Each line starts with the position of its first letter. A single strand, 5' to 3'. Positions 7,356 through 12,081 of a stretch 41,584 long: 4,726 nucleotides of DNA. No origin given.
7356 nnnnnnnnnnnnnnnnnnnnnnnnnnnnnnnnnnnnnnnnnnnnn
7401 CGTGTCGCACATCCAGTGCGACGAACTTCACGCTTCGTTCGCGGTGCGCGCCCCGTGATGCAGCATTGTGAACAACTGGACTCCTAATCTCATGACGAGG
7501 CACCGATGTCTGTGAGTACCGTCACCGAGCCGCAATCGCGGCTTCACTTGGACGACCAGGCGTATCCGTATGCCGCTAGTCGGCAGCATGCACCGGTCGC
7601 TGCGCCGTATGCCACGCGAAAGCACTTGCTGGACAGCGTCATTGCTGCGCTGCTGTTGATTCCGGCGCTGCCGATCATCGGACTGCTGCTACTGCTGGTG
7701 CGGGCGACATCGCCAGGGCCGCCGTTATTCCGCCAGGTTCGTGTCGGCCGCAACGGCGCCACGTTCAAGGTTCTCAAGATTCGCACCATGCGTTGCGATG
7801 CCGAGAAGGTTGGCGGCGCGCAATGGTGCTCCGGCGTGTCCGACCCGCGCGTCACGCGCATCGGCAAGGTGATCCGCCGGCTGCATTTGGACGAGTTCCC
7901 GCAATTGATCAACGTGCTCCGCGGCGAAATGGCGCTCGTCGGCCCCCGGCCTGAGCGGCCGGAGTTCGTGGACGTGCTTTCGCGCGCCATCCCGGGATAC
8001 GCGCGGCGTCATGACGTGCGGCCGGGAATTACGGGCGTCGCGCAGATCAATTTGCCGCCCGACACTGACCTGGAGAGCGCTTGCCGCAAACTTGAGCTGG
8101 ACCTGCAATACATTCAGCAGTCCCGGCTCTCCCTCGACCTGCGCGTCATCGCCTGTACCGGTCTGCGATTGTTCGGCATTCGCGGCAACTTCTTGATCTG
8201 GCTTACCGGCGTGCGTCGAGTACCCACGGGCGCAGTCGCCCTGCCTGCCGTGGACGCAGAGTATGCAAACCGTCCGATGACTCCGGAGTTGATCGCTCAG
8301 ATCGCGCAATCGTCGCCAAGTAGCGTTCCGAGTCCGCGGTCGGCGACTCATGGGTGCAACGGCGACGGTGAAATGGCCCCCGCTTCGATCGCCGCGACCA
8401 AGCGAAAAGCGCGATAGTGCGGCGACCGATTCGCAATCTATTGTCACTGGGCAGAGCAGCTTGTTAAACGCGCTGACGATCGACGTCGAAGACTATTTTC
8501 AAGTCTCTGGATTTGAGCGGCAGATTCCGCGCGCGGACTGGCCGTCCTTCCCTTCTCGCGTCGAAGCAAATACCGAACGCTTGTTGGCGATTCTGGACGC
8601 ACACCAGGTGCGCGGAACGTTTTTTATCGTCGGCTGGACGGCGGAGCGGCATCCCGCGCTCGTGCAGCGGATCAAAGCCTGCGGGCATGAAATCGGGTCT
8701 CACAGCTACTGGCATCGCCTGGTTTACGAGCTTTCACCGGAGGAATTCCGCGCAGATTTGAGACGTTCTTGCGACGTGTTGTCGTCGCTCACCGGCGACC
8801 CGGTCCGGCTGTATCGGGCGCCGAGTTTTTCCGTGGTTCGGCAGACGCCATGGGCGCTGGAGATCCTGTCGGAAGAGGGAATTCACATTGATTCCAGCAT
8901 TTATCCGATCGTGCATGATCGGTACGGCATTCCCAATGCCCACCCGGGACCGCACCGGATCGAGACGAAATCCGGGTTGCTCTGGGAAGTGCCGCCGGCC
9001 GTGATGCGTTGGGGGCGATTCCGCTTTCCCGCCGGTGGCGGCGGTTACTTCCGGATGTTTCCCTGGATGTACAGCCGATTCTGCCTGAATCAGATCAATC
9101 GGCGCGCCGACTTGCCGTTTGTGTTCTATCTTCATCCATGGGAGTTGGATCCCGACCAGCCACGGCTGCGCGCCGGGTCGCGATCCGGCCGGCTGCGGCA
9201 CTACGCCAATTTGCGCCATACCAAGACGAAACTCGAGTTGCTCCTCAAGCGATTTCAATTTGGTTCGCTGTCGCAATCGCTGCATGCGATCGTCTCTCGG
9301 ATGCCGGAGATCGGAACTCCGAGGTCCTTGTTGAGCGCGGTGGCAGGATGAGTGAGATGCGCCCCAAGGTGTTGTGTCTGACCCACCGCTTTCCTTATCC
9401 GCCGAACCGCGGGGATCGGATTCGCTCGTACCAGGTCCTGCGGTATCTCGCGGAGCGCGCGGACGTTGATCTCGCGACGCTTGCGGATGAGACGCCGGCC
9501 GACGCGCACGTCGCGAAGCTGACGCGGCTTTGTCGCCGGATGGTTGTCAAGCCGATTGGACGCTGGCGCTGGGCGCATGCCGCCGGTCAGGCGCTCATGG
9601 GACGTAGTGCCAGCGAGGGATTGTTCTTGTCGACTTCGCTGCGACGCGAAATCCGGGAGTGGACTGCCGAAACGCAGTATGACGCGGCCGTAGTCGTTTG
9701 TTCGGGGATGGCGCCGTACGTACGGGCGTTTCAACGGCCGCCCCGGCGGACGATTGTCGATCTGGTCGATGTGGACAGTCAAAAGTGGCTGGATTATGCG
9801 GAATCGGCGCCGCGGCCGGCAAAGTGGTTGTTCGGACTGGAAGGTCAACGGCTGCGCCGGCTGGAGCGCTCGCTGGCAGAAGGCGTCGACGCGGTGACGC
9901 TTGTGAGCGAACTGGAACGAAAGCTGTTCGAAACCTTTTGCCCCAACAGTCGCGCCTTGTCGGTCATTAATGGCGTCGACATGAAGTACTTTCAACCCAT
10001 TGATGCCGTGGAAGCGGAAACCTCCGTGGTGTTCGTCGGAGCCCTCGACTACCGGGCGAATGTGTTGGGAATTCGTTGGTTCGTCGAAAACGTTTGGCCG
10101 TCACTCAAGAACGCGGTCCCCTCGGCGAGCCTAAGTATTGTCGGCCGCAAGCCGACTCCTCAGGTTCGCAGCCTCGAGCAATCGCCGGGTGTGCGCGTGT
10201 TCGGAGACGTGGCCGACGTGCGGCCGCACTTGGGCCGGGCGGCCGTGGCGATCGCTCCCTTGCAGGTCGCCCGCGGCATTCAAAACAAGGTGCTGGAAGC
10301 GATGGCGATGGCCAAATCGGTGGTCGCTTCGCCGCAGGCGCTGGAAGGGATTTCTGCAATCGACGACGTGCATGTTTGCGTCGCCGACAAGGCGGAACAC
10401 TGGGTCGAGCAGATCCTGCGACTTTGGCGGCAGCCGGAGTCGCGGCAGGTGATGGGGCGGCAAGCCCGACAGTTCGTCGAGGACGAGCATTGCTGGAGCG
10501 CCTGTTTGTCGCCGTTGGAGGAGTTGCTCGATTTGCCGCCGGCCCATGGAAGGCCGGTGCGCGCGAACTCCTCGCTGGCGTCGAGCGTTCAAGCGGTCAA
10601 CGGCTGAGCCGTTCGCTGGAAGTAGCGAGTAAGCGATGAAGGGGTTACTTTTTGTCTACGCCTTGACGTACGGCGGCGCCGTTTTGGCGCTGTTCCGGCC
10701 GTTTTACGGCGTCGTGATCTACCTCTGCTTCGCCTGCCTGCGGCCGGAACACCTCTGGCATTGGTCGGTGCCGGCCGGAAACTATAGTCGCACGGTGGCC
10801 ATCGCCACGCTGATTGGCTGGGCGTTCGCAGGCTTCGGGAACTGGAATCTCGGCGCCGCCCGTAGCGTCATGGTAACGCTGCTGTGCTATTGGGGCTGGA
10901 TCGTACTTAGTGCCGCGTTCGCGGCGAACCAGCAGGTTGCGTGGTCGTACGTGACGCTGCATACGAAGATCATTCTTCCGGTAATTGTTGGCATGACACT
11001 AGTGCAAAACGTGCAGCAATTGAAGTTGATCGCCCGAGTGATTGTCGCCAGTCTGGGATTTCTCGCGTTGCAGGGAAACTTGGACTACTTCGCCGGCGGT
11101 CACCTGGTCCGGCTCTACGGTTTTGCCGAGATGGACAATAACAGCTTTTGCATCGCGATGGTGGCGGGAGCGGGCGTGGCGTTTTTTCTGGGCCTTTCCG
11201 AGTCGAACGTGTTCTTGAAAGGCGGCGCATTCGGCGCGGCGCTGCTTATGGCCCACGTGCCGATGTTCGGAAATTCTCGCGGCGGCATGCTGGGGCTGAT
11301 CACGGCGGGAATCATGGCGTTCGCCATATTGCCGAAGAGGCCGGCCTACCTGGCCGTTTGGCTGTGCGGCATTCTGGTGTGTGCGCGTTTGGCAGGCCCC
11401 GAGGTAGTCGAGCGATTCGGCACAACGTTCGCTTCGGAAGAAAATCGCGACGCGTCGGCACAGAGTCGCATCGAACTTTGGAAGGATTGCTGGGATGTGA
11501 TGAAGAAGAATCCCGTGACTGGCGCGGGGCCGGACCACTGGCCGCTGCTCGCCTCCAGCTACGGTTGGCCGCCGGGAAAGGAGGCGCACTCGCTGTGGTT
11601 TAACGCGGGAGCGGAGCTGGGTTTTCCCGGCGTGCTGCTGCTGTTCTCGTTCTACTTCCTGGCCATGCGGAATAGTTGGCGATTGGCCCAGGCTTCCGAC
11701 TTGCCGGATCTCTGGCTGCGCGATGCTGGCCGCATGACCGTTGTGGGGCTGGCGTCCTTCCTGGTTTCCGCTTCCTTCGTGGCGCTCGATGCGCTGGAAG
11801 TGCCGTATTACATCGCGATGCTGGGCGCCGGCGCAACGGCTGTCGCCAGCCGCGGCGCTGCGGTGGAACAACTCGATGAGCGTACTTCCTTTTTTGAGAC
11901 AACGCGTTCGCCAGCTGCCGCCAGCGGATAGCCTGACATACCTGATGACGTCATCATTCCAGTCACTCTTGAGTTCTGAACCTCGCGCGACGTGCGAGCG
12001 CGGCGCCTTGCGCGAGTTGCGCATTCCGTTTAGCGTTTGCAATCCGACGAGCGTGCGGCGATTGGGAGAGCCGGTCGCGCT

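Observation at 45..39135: PEP-CTERM/exosortase-type surface system with no visible exosortase: EPS operon, orphan EpsI, four PEP-CTERM cargo genes (three with dockerins) and a sulfotransferase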

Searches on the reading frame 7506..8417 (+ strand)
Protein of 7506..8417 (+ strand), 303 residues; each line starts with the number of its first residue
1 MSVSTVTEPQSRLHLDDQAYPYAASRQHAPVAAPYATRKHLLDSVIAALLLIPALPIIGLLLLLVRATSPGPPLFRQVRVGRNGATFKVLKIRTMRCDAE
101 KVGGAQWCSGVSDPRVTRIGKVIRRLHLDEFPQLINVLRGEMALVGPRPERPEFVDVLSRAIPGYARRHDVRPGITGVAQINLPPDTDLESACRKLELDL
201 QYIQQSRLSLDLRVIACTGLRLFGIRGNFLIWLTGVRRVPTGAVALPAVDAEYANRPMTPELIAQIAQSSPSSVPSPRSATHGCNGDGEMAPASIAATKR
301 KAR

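Call 4: search_protein_families(library=ncbifam, proteins=[window:7506-8417:+], max_evalue=0.01)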
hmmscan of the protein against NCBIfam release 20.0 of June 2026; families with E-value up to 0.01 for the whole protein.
window:7506-8417:+ (303 aa): 10 families
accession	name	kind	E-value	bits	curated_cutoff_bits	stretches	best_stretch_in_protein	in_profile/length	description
TIGR03025.1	EPS_sugtrans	subfamily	1.6e-71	241.9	295.55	1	29-221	248-437/445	exopolysaccharide biosynthesis polyprenyl glycosylphosphotransferase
TIGR03023.1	WcaJ_sugtrans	equivalog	1.2e-63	216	410.75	1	28-223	252-447/453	undecaprenyl-phosphate glucose phosphotransferase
TIGR03013.1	EpsB_2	subfamily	2.1e-62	211.6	393.35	1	38-216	254-430/443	TIGR03013 family XrtA/PEP-CTERM system glycosyltransferase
TIGR03022.1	WbaP_sugtrans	subfamily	5e-42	144.7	403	2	112-218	345-445/456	undecaprenyl-phosphate galactose phosphotransferase WbaP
NF007518.0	PRK10124.1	equivalog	3.3e-40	138.2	684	1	39-219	274-454/464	undecaprenyl-phosphate glucose phosphotransferase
NF050817.1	PolSacchBiosHfsE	equivalog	9.4e-39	133.4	750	1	34-224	267-461/467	polysaccharide biosynthesis protein HfsE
NF052601.1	undeca_RfbP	equivalog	2e-34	118.9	330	2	112-218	131-231/244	undecaprenyl-phosphate galactose phosphotransferase family protein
NF041877.1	EPS_EpsZ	equivalog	2.4e-33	115.5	800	1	38-217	265-447/459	exopolysaccharide biosynthesis polyisoprenyl-phosphate hexose-1-phosphate transferase EpsZ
NF045514.1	glycotran_HepC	equivalog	2.1e-24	86.1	140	1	35-149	113-211/220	heterocyst development glycosyltransferase HepC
NF011751.0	PRK15204.1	equivalog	1.2e-18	67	907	1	39-214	280-461/476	undecaprenyl-phosphate galactose phosphotransferase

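Call 7: search_protein_families(library=pfam, proteins=[window:7506-8417:+], max_evalue=0.01)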
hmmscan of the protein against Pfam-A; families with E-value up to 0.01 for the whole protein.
window:7506-8417:+ (303 aa): 1 family
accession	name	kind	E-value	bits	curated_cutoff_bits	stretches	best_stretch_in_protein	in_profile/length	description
PF02397.22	Bac_transf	-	9.3e-55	185.4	27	1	39-220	1-175/179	Bacterial sugar transferase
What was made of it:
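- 7506..8417 (+): Initiating polyprenyl-phosphate sugar-phosphate transferase. PF02397 185 bits; TIGR03025 241.9 < 295.6 (calls 4, 7).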

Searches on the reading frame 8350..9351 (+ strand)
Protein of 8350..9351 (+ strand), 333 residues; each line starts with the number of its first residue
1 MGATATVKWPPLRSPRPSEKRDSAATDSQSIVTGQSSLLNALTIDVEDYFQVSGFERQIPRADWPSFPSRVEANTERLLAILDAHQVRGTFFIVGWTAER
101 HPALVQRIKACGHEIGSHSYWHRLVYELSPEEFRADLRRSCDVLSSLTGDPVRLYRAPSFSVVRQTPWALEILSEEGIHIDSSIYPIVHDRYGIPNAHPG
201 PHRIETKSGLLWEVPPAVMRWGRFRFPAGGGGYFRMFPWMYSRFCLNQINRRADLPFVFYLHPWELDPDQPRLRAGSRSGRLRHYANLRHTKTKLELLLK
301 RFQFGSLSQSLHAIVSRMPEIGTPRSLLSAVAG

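Call 4: search_protein_families(library=ncbifam, proteins=[window:8350-9351:+], max_evalue=0.01)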
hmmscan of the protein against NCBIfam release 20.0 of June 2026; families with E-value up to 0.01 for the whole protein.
window:8350-9351:+ (333 aa): 10 families
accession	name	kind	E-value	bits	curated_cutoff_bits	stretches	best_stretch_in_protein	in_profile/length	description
TIGR03006.1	pepcterm_polyde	equivalog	3.1e-105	351.2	276.2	1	40-309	1-269/272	XrtA system polysaccharide deacetylase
TIGR02764.1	spore_ybaN_pdaB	equivalog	7.9e-19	68.2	237.4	1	72-160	18-106/191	polysaccharide deacetylase family sporulation protein PdaB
NF045821.1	PgAcgDacpgdA1_Bac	equivalog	3.5e-16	58.9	400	1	75-170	103-199/282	peptidoglycan-N-acetylglucosamine deacetylase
TIGR02873.1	spore_ylxY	hypoth_equivalog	1e-12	47.9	391.5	1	75-161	100-186/268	probable sporulation protein, polysaccharide deacetylase family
TIGR04243.1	nodulat_NodB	equivalog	6e-12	45.5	240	1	75-158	17-101/197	chitooligosaccharide deacetylase NodB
TIGR02884.1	spore_pdaA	equivalog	2.5e-11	43.7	298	1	73-158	50-135/224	delta-lactam-biosynthetic de-N-acetylase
NF045820.1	PgAcgDacpgdA_Strep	equivalog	2e-10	40.1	800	1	73-161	281-369/463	peptidoglycan-N-acetylglucosamine deacetylase PgdA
NF045822.1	PgAcgDacpgdA2_Bac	equivalog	5.4e-09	35.8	400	1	74-161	83-170/274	peptidoglycan-N-acetylglucosamine deacetylase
TIGR03212.1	uraD_N-term-dom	equivalog_domain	1.4e-06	27.6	424.6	1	75-155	79-160/297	allantoinase PuuE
NF011923.2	PRK15394.1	equivalog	0.0083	15.4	382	0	100-153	88-145/294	4-deoxy-4-formamido-L-arabinose-phosphoundecaprenol deformylase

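Call 7: search_protein_families(library=pfam, proteins=[window:8350-9351:+], max_evalue=0.01)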
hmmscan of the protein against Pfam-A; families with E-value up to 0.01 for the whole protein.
window:8350-9351:+ (333 aa): 2 families
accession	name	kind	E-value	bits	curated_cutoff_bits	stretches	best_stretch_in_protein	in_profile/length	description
PF11959.13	DUF3473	-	8.5e-44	149.1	29.6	1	182-310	1-128/130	Domain of unknown function (DUF3473)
PF01522.26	Polysacc_deac_1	-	4.8e-24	85.1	23.1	1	72-166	18-112/124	Polysaccharide deacetylase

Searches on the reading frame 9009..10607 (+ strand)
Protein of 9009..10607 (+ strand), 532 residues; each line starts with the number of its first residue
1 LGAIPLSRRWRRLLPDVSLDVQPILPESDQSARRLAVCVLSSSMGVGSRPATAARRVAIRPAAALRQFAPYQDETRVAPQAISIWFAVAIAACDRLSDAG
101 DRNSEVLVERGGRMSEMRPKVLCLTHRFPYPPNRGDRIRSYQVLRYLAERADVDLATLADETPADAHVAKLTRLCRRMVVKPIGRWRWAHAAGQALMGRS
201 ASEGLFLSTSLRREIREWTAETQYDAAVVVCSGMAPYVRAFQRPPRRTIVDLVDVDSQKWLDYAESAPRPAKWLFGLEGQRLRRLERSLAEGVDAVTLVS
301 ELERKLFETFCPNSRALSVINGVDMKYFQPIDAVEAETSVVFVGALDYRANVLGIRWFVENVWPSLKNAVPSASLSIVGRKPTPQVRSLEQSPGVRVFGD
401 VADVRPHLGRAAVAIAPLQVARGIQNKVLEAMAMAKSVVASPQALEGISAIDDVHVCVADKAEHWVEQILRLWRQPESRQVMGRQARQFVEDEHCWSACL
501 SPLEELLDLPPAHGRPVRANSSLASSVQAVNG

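Call 4: search_protein_families(library=ncbifam, proteins=[window:9009-10607:+], max_evalue=0.01)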
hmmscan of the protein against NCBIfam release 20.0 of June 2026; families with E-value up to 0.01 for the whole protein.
window:9009-10607:+ (532 aa): 5 families
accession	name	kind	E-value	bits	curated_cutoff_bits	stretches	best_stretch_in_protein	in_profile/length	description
TIGR03087.1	stp1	hypoth_equivalog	2.3e-127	425.5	316.65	1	121-509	1-396/397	TIGR03087 family PEP-CTERM/XrtA system glycosyltransferase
TIGR03088.1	stp2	hypoth_equivalog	2.8e-07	29.9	409.05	1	280-502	127-365/374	TIGR03088 family PEP-CTERM/XrtA system glycosyltransferase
TIGR04063.1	stp3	hypoth_equivalog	1.3e-06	27.6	442.05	1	427-500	310-385/397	TIGR04063 family PEP-CTERM/XrtA system glycosyltransferase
NF038229.1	Glyco4_Geo_Pelo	equivalog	1e-05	24.7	400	1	388-498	213-324/338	GPMC system family 4 glycosyltransferase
NF053787.1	GlcN_PG_synth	equivalog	6.1e-05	22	480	1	428-503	278-352/361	N-acetylglucosaminyl phosphatidylglycerol synthase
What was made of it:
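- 9348..10607 (+): GT4 glycosyltransferase, stp1 family. TIGR03087 425.5 > 316.65 (call 4).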

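Call 7: search_protein_families(library=pfam, proteins=[window:9009-10607:+], max_evalue=0.01)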
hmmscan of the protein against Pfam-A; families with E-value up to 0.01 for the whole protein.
window:9009-10607:+ (532 aa): 5 families
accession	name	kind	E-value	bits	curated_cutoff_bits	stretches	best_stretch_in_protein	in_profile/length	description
PF13692.12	Glyco_trans_1_4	-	4.3e-23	82.6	27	1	339-474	3-141/142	Glycosyl transferases group 1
PF00534.26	Glycos_transf_1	-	3.7e-07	30.3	26.4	1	333-488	11-171/172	Glycosyl transferases group 1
PF13524.12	Glyco_trans_1_2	-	1.2e-06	29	25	1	420-498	53-137/144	Glycosyl transferase-like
PF13579.12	Glyco_trans_4_4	-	0.0003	21.6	29.7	1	140-310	7-145/158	Glycosyl transferase 4-like domain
PF13439.12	Glyco_transf_4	-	0.0013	19.2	28.5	0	141-325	9-168/170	Glycosyltransferase Family 4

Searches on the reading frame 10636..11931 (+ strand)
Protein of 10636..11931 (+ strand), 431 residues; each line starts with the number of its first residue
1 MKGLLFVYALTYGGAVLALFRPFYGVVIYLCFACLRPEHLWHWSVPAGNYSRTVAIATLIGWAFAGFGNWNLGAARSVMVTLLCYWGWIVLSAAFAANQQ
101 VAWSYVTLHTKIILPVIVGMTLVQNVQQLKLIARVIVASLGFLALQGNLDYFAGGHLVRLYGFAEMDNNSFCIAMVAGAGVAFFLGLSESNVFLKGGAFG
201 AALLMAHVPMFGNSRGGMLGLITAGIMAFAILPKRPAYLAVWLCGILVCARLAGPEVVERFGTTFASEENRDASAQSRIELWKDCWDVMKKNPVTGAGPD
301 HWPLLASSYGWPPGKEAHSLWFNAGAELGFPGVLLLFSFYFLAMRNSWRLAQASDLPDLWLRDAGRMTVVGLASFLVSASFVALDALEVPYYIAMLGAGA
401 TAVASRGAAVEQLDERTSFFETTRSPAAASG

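Call 4: search_protein_families(library=ncbifam, proteins=[window:10636-11931:+], max_evalue=0.01)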
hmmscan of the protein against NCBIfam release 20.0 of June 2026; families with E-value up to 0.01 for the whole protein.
window:10636-11931:+ (431 aa): 1 family
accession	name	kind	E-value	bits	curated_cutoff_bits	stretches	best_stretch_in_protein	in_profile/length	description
TIGR03097.1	PEP_O_lig_1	hypoth_equivalog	3.7e-44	151.2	188.1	1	6-397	4-400/408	putative O-glycosylation ligase, exosortase A system-associated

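Call 7: search_protein_families(library=pfam, proteins=[window:10636-11931:+], max_evalue=0.01)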
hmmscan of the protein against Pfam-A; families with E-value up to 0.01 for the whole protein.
window:10636-11931:+ (431 aa): 2 families
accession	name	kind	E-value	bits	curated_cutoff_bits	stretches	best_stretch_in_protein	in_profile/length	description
PF04932.20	Wzy_C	-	7.3e-20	71.7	31.7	1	201-337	2-149/149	O-Antigen ligase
PF19358.4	DUF5935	-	2.8e-06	27.8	23.6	1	4-155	4-152/193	Family of unknown function (DUF5935)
